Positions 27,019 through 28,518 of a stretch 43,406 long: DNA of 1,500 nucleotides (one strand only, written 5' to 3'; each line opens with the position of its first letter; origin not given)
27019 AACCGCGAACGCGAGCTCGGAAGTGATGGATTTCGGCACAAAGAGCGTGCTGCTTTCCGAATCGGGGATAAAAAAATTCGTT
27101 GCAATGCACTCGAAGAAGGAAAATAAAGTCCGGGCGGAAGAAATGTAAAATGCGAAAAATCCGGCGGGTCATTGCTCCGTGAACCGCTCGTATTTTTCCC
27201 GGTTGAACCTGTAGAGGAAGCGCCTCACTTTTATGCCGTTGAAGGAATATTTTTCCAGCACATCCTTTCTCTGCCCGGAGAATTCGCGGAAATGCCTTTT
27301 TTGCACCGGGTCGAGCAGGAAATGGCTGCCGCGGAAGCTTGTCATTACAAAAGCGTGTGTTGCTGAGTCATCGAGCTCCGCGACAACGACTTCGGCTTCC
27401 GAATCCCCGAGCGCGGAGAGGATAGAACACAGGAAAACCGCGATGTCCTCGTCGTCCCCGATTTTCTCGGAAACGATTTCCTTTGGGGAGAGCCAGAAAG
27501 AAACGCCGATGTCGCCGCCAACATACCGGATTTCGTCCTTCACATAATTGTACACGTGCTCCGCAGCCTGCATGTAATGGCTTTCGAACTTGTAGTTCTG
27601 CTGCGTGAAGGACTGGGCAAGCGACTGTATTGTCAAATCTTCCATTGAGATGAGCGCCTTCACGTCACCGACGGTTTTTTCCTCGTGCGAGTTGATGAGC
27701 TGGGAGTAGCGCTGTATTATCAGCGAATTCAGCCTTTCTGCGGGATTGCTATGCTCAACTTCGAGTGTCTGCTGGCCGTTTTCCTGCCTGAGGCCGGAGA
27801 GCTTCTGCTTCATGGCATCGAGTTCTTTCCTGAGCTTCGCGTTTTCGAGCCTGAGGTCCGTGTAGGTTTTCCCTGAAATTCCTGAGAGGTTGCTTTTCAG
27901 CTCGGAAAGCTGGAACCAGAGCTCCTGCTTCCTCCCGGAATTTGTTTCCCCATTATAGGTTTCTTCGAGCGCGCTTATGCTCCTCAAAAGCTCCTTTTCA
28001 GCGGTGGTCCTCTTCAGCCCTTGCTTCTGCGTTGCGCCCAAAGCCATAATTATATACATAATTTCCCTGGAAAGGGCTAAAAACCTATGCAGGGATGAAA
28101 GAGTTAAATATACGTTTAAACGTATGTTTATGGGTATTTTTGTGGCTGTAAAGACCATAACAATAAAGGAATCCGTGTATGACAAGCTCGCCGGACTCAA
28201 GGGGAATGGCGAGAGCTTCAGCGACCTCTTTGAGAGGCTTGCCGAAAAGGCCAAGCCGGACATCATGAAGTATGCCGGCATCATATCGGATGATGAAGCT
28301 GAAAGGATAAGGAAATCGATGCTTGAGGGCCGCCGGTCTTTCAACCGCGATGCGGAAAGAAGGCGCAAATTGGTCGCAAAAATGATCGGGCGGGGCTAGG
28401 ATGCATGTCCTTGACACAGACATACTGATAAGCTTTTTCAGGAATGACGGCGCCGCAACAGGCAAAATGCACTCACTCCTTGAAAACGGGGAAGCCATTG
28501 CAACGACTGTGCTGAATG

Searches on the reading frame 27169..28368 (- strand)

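Call 65: search_protein_families(library=pfam, proteins=[window:27169-28368:-], max_evalue=0.00001)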
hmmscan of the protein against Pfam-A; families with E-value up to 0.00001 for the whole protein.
window:27169-28368:- (399 aa): 1 family
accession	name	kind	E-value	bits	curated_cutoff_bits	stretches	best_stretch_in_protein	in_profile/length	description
PF24656.1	CEPT76_peptidase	-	4.1e-06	27.4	27.8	1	291-361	2-76/121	CEP76 peptidase-like domain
